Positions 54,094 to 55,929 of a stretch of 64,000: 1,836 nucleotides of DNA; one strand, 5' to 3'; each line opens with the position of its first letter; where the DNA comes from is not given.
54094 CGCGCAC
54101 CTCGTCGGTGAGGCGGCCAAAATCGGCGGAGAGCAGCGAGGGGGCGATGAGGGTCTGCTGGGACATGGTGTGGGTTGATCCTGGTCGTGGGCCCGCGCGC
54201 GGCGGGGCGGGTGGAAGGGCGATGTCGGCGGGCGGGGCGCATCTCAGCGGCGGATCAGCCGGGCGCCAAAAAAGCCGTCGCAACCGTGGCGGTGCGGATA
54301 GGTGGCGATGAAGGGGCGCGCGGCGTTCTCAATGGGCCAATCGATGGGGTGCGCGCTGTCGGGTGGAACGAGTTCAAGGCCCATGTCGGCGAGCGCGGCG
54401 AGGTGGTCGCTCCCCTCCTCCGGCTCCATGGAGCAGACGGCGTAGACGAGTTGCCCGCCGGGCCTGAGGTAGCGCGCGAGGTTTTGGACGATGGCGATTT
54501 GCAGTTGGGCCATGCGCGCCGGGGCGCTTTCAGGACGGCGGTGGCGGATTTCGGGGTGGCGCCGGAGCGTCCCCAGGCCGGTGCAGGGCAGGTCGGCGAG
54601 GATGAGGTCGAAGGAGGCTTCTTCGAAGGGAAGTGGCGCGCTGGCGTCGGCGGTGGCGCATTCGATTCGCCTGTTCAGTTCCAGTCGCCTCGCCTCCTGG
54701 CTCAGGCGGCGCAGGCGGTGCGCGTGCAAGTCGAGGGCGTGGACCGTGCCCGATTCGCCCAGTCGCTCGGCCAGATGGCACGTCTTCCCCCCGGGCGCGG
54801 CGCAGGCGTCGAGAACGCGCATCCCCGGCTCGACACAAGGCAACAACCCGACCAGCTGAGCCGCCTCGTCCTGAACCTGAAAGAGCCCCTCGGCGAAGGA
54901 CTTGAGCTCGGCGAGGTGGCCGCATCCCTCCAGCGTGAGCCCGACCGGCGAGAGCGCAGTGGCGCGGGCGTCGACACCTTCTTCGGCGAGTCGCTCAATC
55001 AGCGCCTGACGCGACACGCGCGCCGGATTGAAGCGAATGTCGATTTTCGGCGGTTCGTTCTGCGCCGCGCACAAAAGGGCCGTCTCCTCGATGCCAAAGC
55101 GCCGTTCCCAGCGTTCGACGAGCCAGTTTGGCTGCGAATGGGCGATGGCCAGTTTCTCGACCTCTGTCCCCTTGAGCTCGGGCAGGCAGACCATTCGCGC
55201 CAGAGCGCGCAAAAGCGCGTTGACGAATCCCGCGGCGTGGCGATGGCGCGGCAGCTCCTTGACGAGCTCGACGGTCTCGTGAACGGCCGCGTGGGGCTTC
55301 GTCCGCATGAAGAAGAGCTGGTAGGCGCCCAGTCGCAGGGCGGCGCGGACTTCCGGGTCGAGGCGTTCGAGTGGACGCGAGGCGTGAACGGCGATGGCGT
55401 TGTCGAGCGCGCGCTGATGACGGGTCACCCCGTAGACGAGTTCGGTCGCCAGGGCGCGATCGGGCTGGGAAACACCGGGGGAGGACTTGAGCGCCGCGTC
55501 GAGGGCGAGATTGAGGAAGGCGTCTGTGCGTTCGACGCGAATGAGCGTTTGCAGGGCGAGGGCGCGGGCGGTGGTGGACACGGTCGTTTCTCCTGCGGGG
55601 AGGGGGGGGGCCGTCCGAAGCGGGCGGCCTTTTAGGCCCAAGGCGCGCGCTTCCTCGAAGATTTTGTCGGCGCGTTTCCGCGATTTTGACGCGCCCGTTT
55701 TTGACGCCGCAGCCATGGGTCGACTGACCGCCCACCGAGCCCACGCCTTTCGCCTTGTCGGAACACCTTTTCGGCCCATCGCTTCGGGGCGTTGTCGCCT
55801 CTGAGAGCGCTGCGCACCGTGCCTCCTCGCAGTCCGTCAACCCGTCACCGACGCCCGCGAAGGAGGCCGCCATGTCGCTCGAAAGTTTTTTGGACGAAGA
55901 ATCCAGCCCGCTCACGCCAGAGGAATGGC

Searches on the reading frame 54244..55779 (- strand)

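Call 62: search_protein_families(library=pfam, proteins=[window:54244-55779:-], max_evalue=0.001)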
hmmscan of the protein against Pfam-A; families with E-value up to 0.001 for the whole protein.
window:54244-55779:- (511 aa): 9 families
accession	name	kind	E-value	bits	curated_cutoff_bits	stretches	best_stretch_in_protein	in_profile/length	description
PF01189.24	Methyltr_RsmB-F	-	2.8e-42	145.1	27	1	319-508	9-198/199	16S rRNA methyltransferase RsmB/F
PF01029.23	NusB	-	3.2e-33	115.4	23.1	1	70-195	2-133/133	NusB family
PF22458.1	RsmF-B_ferredox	-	3.9e-17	62.6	27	1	217-285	2-69/74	Methyltr_RsmF/B-like, ferredoxin-like domain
PF13847.12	Methyltransf_31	-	6e-12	45.9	27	1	318-450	3-113/145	Methyltransferase domain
PF13649.12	Methyltransf_25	-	5.2e-10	40.3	27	1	322-395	1-70/97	Methyltransferase domain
PF01728.25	FtsJ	-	5.1e-08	33.5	24.1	1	316-453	19-144/181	FtsJ-like methyltransferase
PF08241.18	Methyltransf_11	-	1.6e-07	32.3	21.2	1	326-395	4-66/95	Methyltransferase domain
PF01209.24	Ubie_methyltran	-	7.1e-06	26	20.1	1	314-393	43-120/233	ubiE/COQ5 methyltransferase family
PF08242.18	Methyltransf_12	-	0.0006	20.9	30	0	327-395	5-71/98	Methyltransferase domain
